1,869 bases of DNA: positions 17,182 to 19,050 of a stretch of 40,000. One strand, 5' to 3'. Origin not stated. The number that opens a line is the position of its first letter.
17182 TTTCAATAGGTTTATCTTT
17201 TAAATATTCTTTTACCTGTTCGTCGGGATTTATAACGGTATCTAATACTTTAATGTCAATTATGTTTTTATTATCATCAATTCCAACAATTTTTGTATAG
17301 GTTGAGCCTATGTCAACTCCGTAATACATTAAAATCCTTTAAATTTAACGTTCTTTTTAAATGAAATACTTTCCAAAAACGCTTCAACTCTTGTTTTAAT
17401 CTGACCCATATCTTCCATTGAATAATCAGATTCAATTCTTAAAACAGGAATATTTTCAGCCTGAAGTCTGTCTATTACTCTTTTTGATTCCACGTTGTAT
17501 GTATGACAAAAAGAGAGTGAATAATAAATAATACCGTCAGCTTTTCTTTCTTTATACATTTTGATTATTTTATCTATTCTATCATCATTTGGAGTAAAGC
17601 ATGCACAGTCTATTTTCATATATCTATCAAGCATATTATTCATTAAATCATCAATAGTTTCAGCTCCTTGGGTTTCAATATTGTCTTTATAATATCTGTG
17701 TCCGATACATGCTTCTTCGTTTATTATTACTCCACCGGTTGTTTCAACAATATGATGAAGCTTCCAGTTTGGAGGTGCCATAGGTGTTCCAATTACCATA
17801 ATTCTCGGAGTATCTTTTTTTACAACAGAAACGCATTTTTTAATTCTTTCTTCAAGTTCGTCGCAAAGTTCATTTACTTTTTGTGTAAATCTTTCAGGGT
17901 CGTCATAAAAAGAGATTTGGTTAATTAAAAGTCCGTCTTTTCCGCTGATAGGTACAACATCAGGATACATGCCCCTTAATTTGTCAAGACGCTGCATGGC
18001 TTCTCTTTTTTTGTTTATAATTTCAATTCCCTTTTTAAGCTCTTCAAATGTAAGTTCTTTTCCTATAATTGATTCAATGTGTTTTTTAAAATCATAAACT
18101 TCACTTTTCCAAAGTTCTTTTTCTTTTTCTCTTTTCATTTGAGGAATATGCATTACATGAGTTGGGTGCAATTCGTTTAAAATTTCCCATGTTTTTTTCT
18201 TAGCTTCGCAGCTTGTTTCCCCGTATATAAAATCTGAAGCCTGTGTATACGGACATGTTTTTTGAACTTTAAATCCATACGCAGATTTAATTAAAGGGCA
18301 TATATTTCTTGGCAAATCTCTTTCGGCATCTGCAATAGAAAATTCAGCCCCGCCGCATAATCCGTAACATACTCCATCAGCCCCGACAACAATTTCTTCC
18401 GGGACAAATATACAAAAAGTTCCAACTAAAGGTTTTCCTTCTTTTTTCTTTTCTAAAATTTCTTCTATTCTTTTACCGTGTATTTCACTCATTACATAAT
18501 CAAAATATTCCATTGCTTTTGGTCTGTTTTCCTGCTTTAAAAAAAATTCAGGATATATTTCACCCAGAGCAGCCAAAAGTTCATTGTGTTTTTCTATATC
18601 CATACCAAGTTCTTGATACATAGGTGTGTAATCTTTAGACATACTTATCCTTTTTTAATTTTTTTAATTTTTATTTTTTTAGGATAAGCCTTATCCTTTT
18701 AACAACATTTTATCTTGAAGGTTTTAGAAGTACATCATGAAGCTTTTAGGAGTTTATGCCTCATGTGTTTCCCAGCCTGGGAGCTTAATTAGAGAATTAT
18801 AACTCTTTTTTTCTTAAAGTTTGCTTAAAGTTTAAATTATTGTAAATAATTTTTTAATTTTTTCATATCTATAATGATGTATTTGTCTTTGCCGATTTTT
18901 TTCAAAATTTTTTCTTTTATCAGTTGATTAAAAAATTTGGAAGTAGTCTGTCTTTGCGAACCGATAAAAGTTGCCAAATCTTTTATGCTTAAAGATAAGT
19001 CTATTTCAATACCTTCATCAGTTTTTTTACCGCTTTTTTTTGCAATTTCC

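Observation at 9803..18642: Nine-gene translationally coupled operon tying SelD to a thiol-relay, Mer-like transporter and ATP-driven reductase set: candidate undescribed selenium acquisition and delivery system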

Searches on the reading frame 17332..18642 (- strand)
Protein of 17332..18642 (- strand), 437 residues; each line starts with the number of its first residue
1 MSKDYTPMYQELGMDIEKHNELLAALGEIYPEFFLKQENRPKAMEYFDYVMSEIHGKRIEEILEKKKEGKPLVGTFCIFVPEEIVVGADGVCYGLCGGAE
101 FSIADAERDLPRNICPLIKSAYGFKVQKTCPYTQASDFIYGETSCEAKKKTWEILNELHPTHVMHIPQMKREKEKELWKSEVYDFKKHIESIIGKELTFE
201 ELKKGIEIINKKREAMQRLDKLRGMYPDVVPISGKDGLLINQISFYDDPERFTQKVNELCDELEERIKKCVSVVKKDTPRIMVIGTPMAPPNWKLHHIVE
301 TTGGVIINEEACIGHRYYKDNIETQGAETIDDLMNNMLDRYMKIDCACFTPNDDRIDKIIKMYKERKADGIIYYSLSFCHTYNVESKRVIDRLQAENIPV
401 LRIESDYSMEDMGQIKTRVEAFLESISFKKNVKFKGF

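Call 7: search_protein_families(library=pfam, proteins=[window:17332-18642:-], max_evalue=0.01)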
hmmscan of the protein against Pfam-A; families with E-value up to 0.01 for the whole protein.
window:17332-18642:- (437 aa): 1 family
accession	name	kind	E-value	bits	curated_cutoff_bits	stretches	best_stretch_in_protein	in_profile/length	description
PF06050.19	HGD-D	-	6.4e-120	401.3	28.4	1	77-426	1-342/342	2-hydroxyglutaryl-CoA dehydratase, D-component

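Call 8: search_protein_families(library=ncbifam, proteins=[window:17332-18642:-], max_evalue=0.01)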
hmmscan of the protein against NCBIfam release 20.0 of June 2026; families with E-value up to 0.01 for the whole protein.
window:17332-18642:- (437 aa): 4 families
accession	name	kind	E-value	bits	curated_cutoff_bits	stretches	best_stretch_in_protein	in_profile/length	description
NF040772.1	double_cubane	equivalog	8.3e-143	475.9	350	1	53-426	7-372/372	double-cubane-cluster-containing anaerobic reductase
NF052456.1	HyiscapDhHadC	equivalog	3.3e-31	108.5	700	1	65-424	23-370/372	(R)-2-hydroxyisocaproyl-CoA dehydratase subunit beta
TIGR03190.1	benz_CoA_bzdN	equivalog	3.1e-20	72.3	453.8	1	65-427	22-372/377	benzoyl-CoA reductase, bzd-type, subunit N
TIGR02263.1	benz_CoA_red_C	equivalog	5.6e-19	68.3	421.15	1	69-426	29-380/380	benzoyl-CoA reductase subunit C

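Call 38: find_homologous_proteins(query=window:17332-18642:-, max_evalue=1e-20)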
Query window:17332-18642:- (437 aa): 6034 proteins with E <= 1e-20 among 8000 candidates; the best 120 are listed.
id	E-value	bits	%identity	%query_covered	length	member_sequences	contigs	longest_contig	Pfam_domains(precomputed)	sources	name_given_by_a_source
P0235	1.9e-284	962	94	100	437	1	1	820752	PF06050.20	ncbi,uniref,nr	ncbi:conserved hypothetical protein [Lebetimonas natsushimae]|uniref:Benzoyl-CoA reductase/2-hydroxy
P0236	1.0e-283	959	94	100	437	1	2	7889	PF06050.20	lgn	-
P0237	8.2e-273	923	90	100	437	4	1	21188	PF06050.20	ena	-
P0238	1.8e-269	912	90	100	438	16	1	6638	PF06050.20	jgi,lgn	-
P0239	1.6e-267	906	89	100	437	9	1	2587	PF06050.20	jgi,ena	-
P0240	2.0e-267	905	89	100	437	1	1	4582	PF06050.20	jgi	-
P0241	1.6e-266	902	89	100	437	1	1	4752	PF06050.20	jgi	-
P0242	2.5e-266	902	89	100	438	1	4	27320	PF06050.20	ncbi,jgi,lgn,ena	-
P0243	1.6e-265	899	89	100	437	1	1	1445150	PF06050.20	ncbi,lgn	ncbi:double-cubane-cluster-containing anaerobic reductase [Caminibacter profundus]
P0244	2.3e-240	816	78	99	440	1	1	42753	PF06050.20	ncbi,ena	-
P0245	1.2e-239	814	82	97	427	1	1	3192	PF06050.20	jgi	jgi:benzoyl-CoA reductase/2-hydroxyglutaryl-CoA dehydratase subunit BcrC/BadD/HgdB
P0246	6.4e-239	812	78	100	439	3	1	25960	PF06050.20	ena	-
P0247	3.9e-230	783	75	100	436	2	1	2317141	PF06050.20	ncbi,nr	ncbi:double-cubane-cluster-containing anaerobic reductase [Thermotomaculum hydrothermale]|nr:double-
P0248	3.1e-224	763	81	89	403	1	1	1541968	PF06050.20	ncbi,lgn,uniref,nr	ncbi:double-cubane-cluster-containing anaerobic reductase [Desulfurobacterium thermolithotrophum]|un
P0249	2.1e-219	747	72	98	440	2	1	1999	PF06050.20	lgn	-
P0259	4.4e-200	684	66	95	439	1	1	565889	PF06050.20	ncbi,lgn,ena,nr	ncbi:MAG: double-cubane-cluster-containing anaerobic reductase [Sulfurospirillaceae bacterium]|nr:do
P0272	1.5e-197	675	66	98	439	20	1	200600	PF06050.20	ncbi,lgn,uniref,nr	ncbi:double-cubane-cluster-containing anaerobic reductase [Sulfurospirillum arcachonense]|uniref:dou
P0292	8.1e-195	666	65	98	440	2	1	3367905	PF06050.20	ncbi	ncbi:double-cubane-cluster-containing anaerobic reductase [Campylobacterota bacterium DY0563]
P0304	3.2e-193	661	63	99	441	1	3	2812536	PF06050.20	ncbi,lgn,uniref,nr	ncbi:3-hydroxyacyl-ACP dehydratase [Malaciobacter halophilus]|uniref:3-hydroxyacyl-ACP dehydratase n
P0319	1.0e-191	656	63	97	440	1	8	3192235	PF06050.20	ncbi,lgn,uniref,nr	ncbi:2-hydroxyglutaryl-CoA dehydratase D-component [Arcobacter nitrofigilis DSM 7299]|uniref:2-hydro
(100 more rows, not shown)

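Call 39: find_encoding_contigs(protein=P0248, flank=8000, max_places=1)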
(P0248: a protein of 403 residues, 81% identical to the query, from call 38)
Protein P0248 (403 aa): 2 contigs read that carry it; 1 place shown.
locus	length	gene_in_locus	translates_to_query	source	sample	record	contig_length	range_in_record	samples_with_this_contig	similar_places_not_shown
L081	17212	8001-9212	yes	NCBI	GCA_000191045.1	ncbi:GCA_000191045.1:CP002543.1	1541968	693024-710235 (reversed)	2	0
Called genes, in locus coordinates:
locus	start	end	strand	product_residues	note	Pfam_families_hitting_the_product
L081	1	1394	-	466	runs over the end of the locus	PF14691:Fer4_20, PF00743:FMO-like (faint), PF07992:Pyr_redox_2, PF13450:NAD_binding_8 (weak), PF13738:Pyr_redox_3 (weak), PF00070:Pyr_redox (weak)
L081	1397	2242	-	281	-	PF00175:NAD_binding_1 (weak), PF10418:DHODB_Fe-S_bind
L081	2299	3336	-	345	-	PF21016:RlmN_N, PF04055:Radical_SAM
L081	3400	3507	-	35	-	-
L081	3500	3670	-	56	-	PF03966:Trm112p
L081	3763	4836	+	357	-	PF01527:HTH_Tnp_1 (faint), PF13011:LZ_Tnp_IS481 (weak), PF13384:HTH_23, PF13518:HTH_28, PF13551:HTH_29, PF13565:HTH_32, PF00665:rve, PF13683:rve_3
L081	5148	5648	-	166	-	PF00990:GGDEF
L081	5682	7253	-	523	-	PF01385:OrfB_IS605, PF07282:Cas12f1-like_TNB (weak)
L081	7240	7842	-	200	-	PF00376:MerR (weak), PF12728:HTH_17 (weak), PF00239:Resolvase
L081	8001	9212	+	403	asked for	PF06050:HGD-D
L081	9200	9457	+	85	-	PF06050:HGD-D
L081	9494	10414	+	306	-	PF13565:HTH_32, PF00665:rve, PF13683:rve_3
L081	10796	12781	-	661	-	PF04851:ResIII, PF17757:UvrB_inter, PF27431:UvrB_3rd, PF00271:Helicase_C, PF12344:UvrB, PF02151:UVR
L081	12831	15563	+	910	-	PF00515:TPR_1 (faint), PF07719:TPR_2 (faint), PF13432:TPR_16 (faint), PF24575:TPR_Slam (faint), PF13428:TPR_14 (faint), PF25058:ARM_TT21 (faint), PF12895:ANAPC3, PF13174:TPR_6 (faint), +6 more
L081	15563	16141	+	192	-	PF04368:DUF507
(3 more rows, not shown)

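Call 40: find_encoding_contigs(protein=P0247, flank=8000, max_places=1)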
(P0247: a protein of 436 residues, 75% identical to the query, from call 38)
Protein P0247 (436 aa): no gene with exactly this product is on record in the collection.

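Call 41: find_encoding_contigs(protein=P0243, flank=8000, max_places=1)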
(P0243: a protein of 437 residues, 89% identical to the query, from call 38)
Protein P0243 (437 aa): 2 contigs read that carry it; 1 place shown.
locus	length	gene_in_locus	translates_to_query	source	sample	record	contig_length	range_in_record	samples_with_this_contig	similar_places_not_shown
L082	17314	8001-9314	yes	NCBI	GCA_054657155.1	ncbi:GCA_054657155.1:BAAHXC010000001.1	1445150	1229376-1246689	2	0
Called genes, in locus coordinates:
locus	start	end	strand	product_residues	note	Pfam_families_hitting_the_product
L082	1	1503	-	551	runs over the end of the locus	PF00037:Fer4 (faint), PF12838:Fer4_7, PF13187:Fer4_9, PF13237:Fer4_10 (weak), PF14697:Fer4_21 (weak), PF25160:LdpA_Fe-S-bd (weak), PF12837:Fer4_6 (weak), PF13237:Fer4_10 (weak), +2 more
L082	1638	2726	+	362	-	PF13458:Peripla_BP_6, PF01094:ANF_receptor (weak)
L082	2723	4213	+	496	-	PF02518:HATPase_c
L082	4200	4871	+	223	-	PF00072:Response_reg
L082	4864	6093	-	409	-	PF03453:MoeA_N, PF00994:MoCF_biosynth, PF03454:MoeA_C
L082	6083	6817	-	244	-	PF00126:HTH_1 (weak)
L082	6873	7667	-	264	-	PF02634:FdhD-NarQ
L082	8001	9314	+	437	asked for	PF06050:HGD-D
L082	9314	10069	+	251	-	PF01869:BcrAD_BadFG, PF02782:FGGY_C (weak)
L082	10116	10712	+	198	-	PF01206:TusA, PF02635:DsrE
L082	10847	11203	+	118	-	PF02635:DsrE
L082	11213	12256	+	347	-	-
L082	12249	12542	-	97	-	-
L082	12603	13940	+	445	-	PF03841:SelA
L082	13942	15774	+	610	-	PF00009:GTP_EFTU, PF01926:MMR_HSR1, PF03144:GTP_EFTU_D2, PF09107:WHD_3rd_SelB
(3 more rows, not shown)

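Call 42: find_encoding_contigs(protein=P0272, flank=8000, max_places=1)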
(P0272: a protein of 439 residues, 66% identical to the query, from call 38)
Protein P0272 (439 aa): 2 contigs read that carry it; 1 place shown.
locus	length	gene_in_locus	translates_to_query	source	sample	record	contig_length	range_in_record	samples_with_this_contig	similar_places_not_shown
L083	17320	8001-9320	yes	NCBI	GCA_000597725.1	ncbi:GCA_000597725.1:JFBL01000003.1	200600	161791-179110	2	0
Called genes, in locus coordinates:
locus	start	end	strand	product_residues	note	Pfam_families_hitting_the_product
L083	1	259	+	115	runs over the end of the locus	PF13411:MerR_1 (weak)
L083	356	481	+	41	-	-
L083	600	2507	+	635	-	-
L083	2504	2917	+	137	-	-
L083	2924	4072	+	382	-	PF00990:GGDEF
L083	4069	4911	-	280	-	-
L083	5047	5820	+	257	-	PF03372:Exo_endo_phos, PF14529:Exo_endo_phos_2 (faint)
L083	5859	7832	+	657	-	PF03190:Thioredox_DsbH, PF13899:Thioredoxin_7, PF07221:GlcNAc_2-epim (faint)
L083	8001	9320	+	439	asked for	PF06050:HGD-D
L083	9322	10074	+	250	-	PF01869:BcrAD_BadFG, PF22521:HypF_C_2 (weak), PF02782:FGGY_C (weak)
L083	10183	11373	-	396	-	PF08245:Mur_ligase_M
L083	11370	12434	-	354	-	PF00953:Glycos_transf_4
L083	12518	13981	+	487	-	PF01676:Metalloenzyme, PF06415:iPGM_N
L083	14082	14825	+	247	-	PF00106:adh_short, PF08659:KR, PF13561:adh_short_C2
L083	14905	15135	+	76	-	PF00550:PP-binding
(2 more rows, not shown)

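Call 43: find_encoding_contigs(protein=P0319, flank=8000, max_places=1)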
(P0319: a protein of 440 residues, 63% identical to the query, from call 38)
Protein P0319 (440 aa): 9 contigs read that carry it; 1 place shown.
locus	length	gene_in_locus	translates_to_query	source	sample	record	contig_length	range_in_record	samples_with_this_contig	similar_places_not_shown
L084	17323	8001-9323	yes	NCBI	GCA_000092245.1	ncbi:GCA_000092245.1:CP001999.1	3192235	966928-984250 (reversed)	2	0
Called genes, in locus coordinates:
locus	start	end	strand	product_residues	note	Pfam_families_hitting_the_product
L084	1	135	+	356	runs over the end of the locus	PF12167:Arm-DNA-bind_2, PF14659:Phage_int_SAM_3, PF00589:Phage_integrase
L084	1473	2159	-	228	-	-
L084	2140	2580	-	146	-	-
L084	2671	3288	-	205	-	PF13489:Methyltransf_23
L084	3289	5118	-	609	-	PF00009:GTP_EFTU, PF01926:MMR_HSR1 (weak), PF03144:GTP_EFTU_D2 (weak), PF09107:WHD_3rd_SelB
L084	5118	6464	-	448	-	PF03841:SelA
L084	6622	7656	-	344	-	-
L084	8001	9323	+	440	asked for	PF06050:HGD-D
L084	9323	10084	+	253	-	PF01869:BcrAD_BadFG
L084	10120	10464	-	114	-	PF02635:DsrE (weak)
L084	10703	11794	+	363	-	PF01841:Transglut_core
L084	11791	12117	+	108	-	PF02411:MerT (weak)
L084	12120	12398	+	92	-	PF00403:HMA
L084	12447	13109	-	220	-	PF00072:Response_reg, PF05732:RepL (weak)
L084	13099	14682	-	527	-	PF02518:HATPase_c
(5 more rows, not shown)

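Call 44: find_encoding_contigs(protein=P0304, flank=9000, max_places=1)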
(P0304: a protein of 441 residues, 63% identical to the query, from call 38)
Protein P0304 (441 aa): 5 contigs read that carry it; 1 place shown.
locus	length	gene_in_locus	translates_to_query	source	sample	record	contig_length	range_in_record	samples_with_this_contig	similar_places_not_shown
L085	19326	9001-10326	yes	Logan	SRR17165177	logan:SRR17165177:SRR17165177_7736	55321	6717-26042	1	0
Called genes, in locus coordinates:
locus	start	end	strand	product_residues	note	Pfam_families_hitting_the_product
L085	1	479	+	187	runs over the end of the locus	PF01965:DJ-1_PfpI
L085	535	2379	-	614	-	PF00990:GGDEF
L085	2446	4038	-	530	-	PF00999:Na_H_Exchanger, PF02254:TrkA_N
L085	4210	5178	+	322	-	PF03486:HI0933_like (faint), PF07992:Pyr_redox_2, PF13738:Pyr_redox_3, PF13434:Lys_Orn_oxgnase (weak), PF00070:Pyr_redox (weak)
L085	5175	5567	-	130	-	PF11215:DUF3010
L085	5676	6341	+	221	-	PF06695:Sm_multidrug_ex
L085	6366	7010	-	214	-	PF13743:Thioredoxin_5 (faint), PF13098:Thioredoxin_2 (faint), PF13462:Thioredoxin_4, PF01323:DSBA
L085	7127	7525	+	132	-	-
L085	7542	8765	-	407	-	PF05167:DUF711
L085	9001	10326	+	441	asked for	PF06050:HGD-D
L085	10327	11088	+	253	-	PF01869:BcrAD_BadFG, PF22521:HypF_C_2 (weak), PF02782:FGGY_C (weak)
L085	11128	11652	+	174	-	-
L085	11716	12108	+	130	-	PF13202:EF-hand_5 (faint), PF13499:EF-hand_7 (faint), PF00036:EF-hand_1 (faint), PF13405:EF-hand_6 (faint)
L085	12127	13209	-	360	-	PF00933:Glyco_hydro_3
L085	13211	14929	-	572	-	PF13687:DUF4153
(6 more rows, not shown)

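Call 45: find_encoding_contigs(protein=P0292, flank=9000, max_places=1)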
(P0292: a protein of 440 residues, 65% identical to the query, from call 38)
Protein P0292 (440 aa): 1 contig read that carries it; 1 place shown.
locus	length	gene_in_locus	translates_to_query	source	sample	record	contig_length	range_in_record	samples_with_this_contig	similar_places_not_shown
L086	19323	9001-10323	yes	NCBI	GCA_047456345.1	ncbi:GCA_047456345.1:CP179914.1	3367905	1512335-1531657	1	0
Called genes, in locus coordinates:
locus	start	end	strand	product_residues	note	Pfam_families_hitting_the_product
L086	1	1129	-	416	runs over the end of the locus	PF00015:MCPsignal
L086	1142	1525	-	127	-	PF00989:PAS, PF13426:PAS_9, PF08447:PAS_3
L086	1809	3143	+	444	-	PF00939:Na_sulph_symp, PF03600:CitMHS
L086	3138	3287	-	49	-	-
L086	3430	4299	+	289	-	PF00165:HTH_AraC (weak), PF12833:HTH_18, PF00165:HTH_AraC, PF06445:GyrI-like, PF14526:Cass2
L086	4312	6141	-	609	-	PF00009:GTP_EFTU, PF01926:MMR_HSR1 (weak), PF25461:Beta-barrel_SelB (weak), PF09107:WHD_3rd_SelB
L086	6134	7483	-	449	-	PF03841:SelA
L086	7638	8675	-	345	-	-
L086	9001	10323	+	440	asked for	PF06050:HGD-D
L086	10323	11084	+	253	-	PF01869:BcrAD_BadFG, PF02782:FGGY_C (faint), PF22521:HypF_C_2 (weak)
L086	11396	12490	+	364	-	PF01841:Transglut_core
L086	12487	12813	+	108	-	PF02411:MerT (weak)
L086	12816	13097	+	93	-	PF00403:HMA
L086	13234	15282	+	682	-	PF08269:dCache_2, PF17200:sCache_2, PF00015:MCPsignal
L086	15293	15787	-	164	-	PF13274:SocA_Panacea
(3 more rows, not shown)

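Call 46: find_encoding_contigs(protein=P0259, flank=9000, max_places=1)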
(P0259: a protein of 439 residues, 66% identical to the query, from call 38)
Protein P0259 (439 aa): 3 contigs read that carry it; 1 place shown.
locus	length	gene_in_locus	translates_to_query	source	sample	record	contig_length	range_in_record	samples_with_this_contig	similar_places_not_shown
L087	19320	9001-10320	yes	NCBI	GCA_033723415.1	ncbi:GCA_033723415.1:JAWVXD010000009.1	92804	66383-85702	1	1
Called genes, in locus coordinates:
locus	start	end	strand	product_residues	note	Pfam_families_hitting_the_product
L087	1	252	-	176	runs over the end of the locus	PF00899:ThiF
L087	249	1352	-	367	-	PF04055:Radical_SAM, PF06968:BATS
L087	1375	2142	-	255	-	PF00977:His_biosynth (faint), PF05690:ThiG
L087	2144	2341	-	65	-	PF02597:ThiS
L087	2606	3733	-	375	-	-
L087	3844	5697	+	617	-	PF25448:DUF7897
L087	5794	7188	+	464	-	PF00654:Voltage_CLC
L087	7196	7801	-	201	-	PF01810:LysE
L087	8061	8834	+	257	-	PF03372:Exo_endo_phos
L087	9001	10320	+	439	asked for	PF06050:HGD-D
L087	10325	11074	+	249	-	PF01869:BcrAD_BadFG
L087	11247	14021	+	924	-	PF08495:FIST, PF10442:FIST_C, PF00989:PAS, PF08447:PAS_3, PF13426:PAS_9, PF00990:GGDEF, PF00563:EAL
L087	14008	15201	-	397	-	PF08245:Mur_ligase_M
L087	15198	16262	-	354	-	PF00953:Glycos_transf_4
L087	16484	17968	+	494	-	PF01676:Metalloenzyme, PF06415:iPGM_N, PF00884:Sulfatase (weak), PF01663:Phosphodiest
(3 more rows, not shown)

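Call 52: search_solved_structures(query=window:17332-18642:-, max_evalue=1e-10, show_alignments=1)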
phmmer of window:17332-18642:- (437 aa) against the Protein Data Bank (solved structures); distinct sequences matched with E-value up to 1e-10: 5.
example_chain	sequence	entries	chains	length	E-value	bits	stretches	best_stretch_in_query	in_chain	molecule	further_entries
7yyl_C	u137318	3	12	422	4.6e-151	507.1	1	6-426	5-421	Dehydratase family protein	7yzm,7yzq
6eno_A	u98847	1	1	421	6.4e-151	506.6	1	6-426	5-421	Dehydratase family protein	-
8s02_B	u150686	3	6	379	2.8e-16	63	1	66-428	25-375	BzdN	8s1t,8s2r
3o3m_B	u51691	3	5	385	5.3e-15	58.8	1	65-428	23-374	beta subunit 2-hydroxyacyl-CoA dehydratase | beta-subunit 2-hydroxyacyl-CoA dehydratase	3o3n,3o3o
9g87_B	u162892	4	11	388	9.9e-12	48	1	37-428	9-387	3-methylbenzoyl-CoA reductase gamma subunit MbdN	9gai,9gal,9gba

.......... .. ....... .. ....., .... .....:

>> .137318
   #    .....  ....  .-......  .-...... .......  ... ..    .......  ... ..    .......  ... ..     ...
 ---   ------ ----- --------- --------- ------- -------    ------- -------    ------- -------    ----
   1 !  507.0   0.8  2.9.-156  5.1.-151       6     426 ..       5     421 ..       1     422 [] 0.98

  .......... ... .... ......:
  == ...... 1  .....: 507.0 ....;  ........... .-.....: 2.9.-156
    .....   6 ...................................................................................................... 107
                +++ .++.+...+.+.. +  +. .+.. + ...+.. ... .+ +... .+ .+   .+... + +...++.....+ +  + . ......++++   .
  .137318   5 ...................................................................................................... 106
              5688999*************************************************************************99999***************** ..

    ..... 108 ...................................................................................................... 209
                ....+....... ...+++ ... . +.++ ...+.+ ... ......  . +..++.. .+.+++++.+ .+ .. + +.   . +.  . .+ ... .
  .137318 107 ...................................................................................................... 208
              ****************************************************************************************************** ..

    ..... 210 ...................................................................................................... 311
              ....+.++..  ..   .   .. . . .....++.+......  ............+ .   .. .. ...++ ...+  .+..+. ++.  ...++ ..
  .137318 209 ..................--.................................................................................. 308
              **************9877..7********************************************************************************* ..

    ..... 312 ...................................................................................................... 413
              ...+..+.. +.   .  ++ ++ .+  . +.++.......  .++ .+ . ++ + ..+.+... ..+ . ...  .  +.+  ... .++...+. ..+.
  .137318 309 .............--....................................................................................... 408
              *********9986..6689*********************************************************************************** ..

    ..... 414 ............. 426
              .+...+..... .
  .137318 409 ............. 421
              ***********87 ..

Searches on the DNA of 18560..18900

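Call 78: search_rna_families(source=window, start=18560, end=18900, threshold=evalue, max_evalue=10)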
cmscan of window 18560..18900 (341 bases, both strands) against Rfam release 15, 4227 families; matches with E-value up to 10: 2.
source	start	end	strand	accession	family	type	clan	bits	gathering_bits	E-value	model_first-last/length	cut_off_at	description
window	18677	18702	-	RF00951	mir-1302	Gene; miRNA;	-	24.8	62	0.076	1-52/52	no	mir-1302 microRNA precursor family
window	18560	18584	-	RF02089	CLRN1-AS1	Gene; lncRNA;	-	10.1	48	3.6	1-24/79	3'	CLRN1 antisense RNA 1 conserved region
